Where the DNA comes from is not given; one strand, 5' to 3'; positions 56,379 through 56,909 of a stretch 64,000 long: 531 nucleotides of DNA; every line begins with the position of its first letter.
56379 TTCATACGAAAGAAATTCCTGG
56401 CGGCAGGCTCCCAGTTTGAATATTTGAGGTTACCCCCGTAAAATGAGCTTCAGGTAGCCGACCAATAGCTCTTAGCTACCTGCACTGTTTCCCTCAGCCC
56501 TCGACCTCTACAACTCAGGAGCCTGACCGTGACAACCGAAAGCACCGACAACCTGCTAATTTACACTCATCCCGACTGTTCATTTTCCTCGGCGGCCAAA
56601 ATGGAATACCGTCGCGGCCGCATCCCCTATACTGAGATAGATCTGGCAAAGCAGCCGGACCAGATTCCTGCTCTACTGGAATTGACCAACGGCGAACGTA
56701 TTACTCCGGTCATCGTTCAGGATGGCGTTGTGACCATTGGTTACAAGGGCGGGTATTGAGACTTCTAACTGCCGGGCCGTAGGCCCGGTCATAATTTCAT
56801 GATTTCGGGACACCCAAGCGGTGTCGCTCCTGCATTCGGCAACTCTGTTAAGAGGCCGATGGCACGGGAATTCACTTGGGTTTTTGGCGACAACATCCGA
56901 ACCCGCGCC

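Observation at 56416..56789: Glutaredoxin-like gene with an in-frame TGA, two codons, TAA and a GC hairpin: candidate C-terminal selenocysteine (U-x-x-stop) protein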

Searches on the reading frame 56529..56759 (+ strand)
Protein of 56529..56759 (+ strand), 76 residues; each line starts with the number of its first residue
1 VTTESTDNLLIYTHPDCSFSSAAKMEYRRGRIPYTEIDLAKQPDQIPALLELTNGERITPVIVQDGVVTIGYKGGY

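Call 3: search_protein_families(library=ncbifam, proteins=[window:56529-56756:+], max_evalue=0.01)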
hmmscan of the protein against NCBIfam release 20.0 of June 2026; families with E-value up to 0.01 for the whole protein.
seq(76 aa): 10 families
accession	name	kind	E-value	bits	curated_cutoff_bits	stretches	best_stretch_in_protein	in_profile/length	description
NF041211.1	gluta_UXX_star_2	equivalog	9.9e-31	105.6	100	1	10-75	2-67/71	UXX-star (seleno)protein family 2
NF041212.1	Uxx_star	subfamily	6.6e-25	87.1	66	1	10-75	2-67/70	Uxx-star family glutaredoxin-like (seleno)protein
NF047338.1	gluta_UXX_star_3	exception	5.3e-17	61.6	97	1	10-75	2-67/70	UXX-star (seleno)protein family 3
NF041114.2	gluta_UXX_star_1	equivalog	3.7e-15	55.9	72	1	10-74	2-66/70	UXX-star selenoprotein family 1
NF045501.1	HUGP_GUXX-star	exception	2e-12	47.1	325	1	4-75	162-233/236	HUGP/GUXX-star fusion selenoprotein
TIGR02196.1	GlrX_YruB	hypoth_equivalog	2.6e-07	31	88.55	1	11-73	4-65/74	glutaredoxin-like protein, YruB-family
TIGR02194.1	GlrX_NrdH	subfamily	6.4e-06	26.3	85.75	1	10-72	2-63/72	glutaredoxin-like protein NrdH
TIGR02181.1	GRX_bact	equivalog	6.8e-06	26.2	90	1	10-64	2-56/80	glutaredoxin 3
TIGR02200.1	GlrX_actino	hypoth_equivalog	0.0053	17.1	89.5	1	10-66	3-60/77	mycoredoxin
NF007657.0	PRK10329.1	equivalog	0.0063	16.5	131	1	9-72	3-64/81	glutaredoxin-like protein NrdH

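Call 11: find_encoding_contigs(protein=window:56529-56759:+, flank=10000, max_places=6)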
Protein window:56529-56759:+ (76 aa): 2 contigs read that carry it; 1 place shown.
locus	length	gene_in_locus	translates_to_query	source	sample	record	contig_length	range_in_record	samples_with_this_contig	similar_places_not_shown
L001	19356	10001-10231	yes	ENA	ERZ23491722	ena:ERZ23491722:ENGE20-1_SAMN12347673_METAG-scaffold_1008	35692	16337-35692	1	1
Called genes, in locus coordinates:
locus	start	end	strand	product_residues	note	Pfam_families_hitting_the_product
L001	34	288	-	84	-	PF01649:Ribosomal_S20p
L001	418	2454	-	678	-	PF02518:HATPase_c, PF00204:DNA_gyraseB, PF01751:Toprim, PF00986:DNA_gyraseB_C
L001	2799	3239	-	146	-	PF00293:NUDIX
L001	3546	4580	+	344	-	PF00579:tRNA-synt_1b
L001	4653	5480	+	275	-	PF00459:Inositol_P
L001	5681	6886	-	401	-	PF02515:CoA_transf_3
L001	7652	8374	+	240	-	PF02660:G3P_acyltransf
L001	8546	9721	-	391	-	-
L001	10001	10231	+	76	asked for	PF00462:Glutaredoxin (weak)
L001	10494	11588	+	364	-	PF00154:RecA_N, PF08423:Rad51, PF21096:RecA_C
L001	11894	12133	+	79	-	-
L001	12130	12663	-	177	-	-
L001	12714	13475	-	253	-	PF02660:G3P_acyltransf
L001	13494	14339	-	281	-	PF02811:PHP (weak)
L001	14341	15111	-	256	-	PF00149:Metallophos, PF13277:YmdB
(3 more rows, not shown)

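Call 15: find_related_loci(query=A1, collection=genome_contigs, flank=10000)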
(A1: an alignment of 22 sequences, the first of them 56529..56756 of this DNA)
Query A1 (76 aa) in genome_contigs; peptide patterns used: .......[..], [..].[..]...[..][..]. (x = any residue, [..] = any of these).
180 stretches matched a pattern; 138 encode a relative of the query (tblastn E <= 1e-3); the best 80 are kept; 80 distinct loci.
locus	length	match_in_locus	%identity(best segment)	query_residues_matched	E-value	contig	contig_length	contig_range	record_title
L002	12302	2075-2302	88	1-76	2e-42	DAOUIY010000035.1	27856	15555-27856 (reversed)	MAG TPA_asm: Dehalococcoidia bacterium isolate S32_229 k113_4377219, whole genome shotgun sequence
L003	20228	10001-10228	83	1-76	2e-41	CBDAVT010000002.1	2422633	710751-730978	MAG: Dehalococcoidia bacterium isolate d99c038b-be98-4ce4-a01a-7fb719fe35ca genome assembly, contig: contig_2, whole gen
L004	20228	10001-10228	83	1-76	9e-41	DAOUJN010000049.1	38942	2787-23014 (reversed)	MAG TPA_asm: Dehalococcoidia bacterium isolate S34_266 k113_395352, whole genome shotgun sequence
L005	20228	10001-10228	83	1-76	6e-41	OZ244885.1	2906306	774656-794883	MAG: Dehalococcoidia bacterium isolate fdb43404-dfe2-4bc2-b563-a099daddbcab genome assembly, chromosome: 1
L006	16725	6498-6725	83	1-76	1e-40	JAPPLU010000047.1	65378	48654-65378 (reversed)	MAG: Chloroflexota bacterium isolate RHO3_bin_2 NODE_1016_length_65378_cov_12.557200, whole genome shotgun sequence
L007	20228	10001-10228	83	1-76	1e-40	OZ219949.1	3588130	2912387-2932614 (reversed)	MAG: Dehalococcoidia bacterium isolate 99137651-b1e7-4859-9a90-ab3a7f48d20f genome assembly, chromosome: 5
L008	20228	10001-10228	82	1-76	3e-40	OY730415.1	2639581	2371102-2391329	MAG: Dehalococcoidia bacterium isolate 0e633194-396e-4ef9-b6aa-bb83a1c841ae genome assembly, chromosome: 1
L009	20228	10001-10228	82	1-76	4e-40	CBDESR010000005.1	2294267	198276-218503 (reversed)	MAG: Dehalococcoidia bacterium isolate 12ea5684-3b4d-425b-8812-d35473491086 genome assembly, contig: contig_5, whole gen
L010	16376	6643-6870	82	1-76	2e-40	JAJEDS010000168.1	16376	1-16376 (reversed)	MAG: Dehalococcoidia bacterium isolate p16x33bins.38 k141_1305083, whole genome shotgun sequence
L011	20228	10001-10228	82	1-76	4e-40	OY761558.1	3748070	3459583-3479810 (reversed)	MAG: Dehalococcoidia bacterium isolate 6ae818db-717c-4d07-8374-be93c3d6d717 genome assembly, chromosome: 1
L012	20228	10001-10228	82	1-76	3e-40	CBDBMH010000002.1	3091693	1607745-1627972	MAG: Dehalococcoidia bacterium isolate 54ca6173-90b9-4e1c-a49d-3e10b3dce350 genome assembly, contig: contig_2, whole gen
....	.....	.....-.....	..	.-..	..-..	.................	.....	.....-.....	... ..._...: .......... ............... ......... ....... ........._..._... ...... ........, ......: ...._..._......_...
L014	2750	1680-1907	80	1-76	6e-40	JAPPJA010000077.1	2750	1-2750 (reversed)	MAG: Chloroflexota bacterium isolate RHO2_bin_36 NODE_27568_length_2750_cov_3.801484, whole genome shotgun sequence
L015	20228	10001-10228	80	1-76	8e-40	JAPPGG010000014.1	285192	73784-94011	MAG: Chloroflexota bacterium isolate RHO1_bin_4 NODE_40_length_285192_cov_33.041243, whole genome shotgun sequence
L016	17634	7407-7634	80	1-76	2e-39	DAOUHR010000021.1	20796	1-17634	MAG TPA_asm: Dehalococcoidia bacterium isolate S16_99 k189_35582, whole genome shotgun sequence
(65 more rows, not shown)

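Call 56: predict_structure(alignment_id=A1)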
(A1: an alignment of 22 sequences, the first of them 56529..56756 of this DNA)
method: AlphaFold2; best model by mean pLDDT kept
length: 76 residues; sequences in the alignment: 22
mean_pLDDT: 79.7   pTM: 0.67
mean pLDDT of the five models: 79.7, 78.0, 71.5, 68.5, 67.2
residues with pLDDT >= 90: 7; 70-90: 57; 50-70: 4; < 50: 8
segments of 3 or more residues with pLDDT < 50: 1-5, 74-76
pLDDT, mean of each block of 10 residues (from residue 1): 58 87 86 88 87 83 86 50
secondary structure, 60 per line:
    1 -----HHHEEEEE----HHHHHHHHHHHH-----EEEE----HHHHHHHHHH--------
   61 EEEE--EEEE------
elements in order: E9-13 H18-29 E35-38 H43-52 E61-64 E67-70

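Call 60: search_protein_representatives(alignment_id=A1)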
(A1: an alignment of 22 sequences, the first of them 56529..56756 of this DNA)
Query: 22 sequences, 76 profile positions. Proteins with E-value up to 0.001 (for the whole library): 337; up to 1e-10: 49; up to 1e-30: 5. The best 150 are listed.
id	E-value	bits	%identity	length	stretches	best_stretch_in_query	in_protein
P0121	8.3e-37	141.1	-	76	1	2-75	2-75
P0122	7.3e-36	138.0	-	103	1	5-76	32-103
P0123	3.4e-35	135.9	-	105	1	2-76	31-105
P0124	1.3e-34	134.0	-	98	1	2-75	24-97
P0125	2.4e-34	133.2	-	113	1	5-76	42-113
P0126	9.2e-28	112.1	-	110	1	2-63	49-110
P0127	4.2e-27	110.0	-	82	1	1-65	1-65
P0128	1.3e-26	108.4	-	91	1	17-75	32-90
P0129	2.8e-21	91.3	-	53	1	5-55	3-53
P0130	6.4e-21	90.2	-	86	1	26-76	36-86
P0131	1.2e-20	89.3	-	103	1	5-74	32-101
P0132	1.6e-20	88.9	-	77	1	4-74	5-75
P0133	5.3e-20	87.2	-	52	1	25-76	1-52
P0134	3.6e-19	84.6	-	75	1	1-74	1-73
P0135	5.8e-19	83.9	-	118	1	30-76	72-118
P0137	2.2e-18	82.0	-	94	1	7-74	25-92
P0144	3.5e-16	75.0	-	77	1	6-74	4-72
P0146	3.1e-15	72.0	-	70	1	7-75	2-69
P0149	8.8e-15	70.5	-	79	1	6-74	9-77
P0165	6.9e-12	61.2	-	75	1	9-75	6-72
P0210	3.4e-07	46.2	-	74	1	9-76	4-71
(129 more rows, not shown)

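Call 63: fold_search(model_id=the predicted structure, library=pdb)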
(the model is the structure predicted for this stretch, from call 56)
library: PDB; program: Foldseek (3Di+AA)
matches with E <= 10: 910; with E <= 0.001: 0
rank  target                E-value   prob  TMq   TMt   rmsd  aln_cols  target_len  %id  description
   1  3zij_B                1.5e-03  1.00  0.73  0.76   2.1        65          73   29  Crystal structure of the thioredoxin-like protein BC3987 (released 2013-01-23)
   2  2ht9_A                1.6e-03  1.00  0.69  0.53   2.6        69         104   26  The structure of dimeric human glutaredoxin 2 (released 2006-08-29)
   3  3zit_A                1.8e-03  1.00  0.73  0.75   2.1        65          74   28  Crystal structure of the thioredoxin-like protein BC3987 mutant T8A (released 2013-01-23)
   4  2ht9_B                1.9e-03  1.00  0.64  0.46   2.9        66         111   26  The structure of dimeric human glutaredoxin 2 (released 2006-08-29)
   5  7c10_A                2.1e-03  1.00  0.63  0.64   3.1        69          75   20  Dithiol cGrx1 (released 2020-11-18)
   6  6ghb_A                2.7e-03  1.00  0.60  0.41   5.6        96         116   17  Crystal structure of Spx in complex with YjbH (oxidized) (released 2019-04-24)
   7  2fls                  3.6e-03  1.00  0.66  0.52   2.4        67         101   27  Crystal structure of Human Glutaredoxin 2 complexed with glutathione (released 2006-01-24)
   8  7c10_B                3.8e-03  1.00  0.65  0.67   2.9        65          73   23  Dithiol cGrx1 (released 2020-11-18)
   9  3rhb                  4.1e-03  1.00  0.66  0.52   3.0        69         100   23  Crystal structure of the apo form of glutaredoxin C5 from Arabidopsis thaliana (released 2011-06-01)
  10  3zij_A                4.7e-03  1.00  0.76  0.76   2.1        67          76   28  Crystal structure of the thioredoxin-like protein BC3987 (released 2013-01-23)
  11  7c12_A                4.7e-03  1.00  0.66  0.69   2.9        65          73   25  beta1 domain-swapped structure of monothiol cGrx1(C16S) (released 2020-11-18)
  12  4tr0_A                7.0e-03  1.00  0.73  0.61   1.5        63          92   19  Crystal structure of GSSG-bound cGrx2 (released 2014-10-01)
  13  4tr1_A                8.0e-03  1.00  0.72  0.61   1.5        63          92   21  Crystal structure of GSH-bound cGrx2/C15S (released 2014-10-01)
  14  4tr1_B                8.5e-03  1.00  0.68  0.57   1.9        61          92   20  Crystal structure of GSH-bound cGrx2/C15S (released 2014-10-01)
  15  3fz9                  9.1e-03  1.00  0.67  0.50   2.5        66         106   24  Crystal structure of poplar glutaredoxin S12 in complex with glutathione (released 2009-02-24)
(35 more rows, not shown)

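Call 76: find_encoding_contigs(protein=P0210, flank=6000, max_places=4)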
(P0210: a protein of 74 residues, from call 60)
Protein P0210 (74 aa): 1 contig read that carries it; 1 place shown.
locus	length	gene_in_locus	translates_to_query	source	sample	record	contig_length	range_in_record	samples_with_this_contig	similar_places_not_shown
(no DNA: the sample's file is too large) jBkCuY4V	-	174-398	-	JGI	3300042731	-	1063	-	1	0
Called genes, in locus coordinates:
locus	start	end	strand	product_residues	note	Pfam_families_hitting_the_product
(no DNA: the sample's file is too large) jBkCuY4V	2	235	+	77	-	?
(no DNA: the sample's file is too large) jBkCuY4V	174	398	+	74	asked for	PF00462:Glutaredoxin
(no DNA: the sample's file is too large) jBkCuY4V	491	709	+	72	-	PF00462:Glutaredoxin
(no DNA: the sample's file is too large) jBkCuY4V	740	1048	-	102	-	PF25919:BSH_CusB (faint), PF26077:BSH_Fcp1 (faint), PF25973:BSH_CzcB (faint), PF00364:Biotin_lipoyl, PF25917:BSH_RND (weak), PF25984:BSH_YknX (faint)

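Call 77: find_encoding_contigs(protein=P0132, flank=6000, max_places=4)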
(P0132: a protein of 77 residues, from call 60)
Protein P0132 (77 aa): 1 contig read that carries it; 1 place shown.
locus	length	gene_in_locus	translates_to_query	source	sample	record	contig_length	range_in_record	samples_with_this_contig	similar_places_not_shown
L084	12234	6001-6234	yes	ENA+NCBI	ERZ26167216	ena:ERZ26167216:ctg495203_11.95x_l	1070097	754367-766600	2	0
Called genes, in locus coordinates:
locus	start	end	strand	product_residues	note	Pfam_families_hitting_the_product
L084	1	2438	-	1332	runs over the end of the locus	PF04563:RNA_pol_Rpb2_1, PF04561:RNA_pol_Rpb2_2, PF04565:RNA_pol_Rpb2_3, PF10385:RNA_pol_Rpb2_45, PF00562:RNA_pol_Rpb2_6, PF04560:RNA_pol_Rpb2_7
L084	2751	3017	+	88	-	PF02583:Trns_repr_metal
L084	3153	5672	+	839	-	PF00403:HMA, PF00122:E1-E2_ATPase, PF00702:Hydrolase, PF08282:Hydrolase_3 (faint)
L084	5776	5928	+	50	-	PF04945:YHS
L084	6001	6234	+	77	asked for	PF00462:Glutaredoxin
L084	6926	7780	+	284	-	-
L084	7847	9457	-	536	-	PF00118:Cpn60_TCP1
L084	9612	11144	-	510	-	PF00732:GMC_oxred_N, PF01266:DAO (faint), PF05834:Lycopene_cycl (weak), PF05199:GMC_oxred_C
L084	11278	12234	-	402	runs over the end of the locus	PF07690:MFS_1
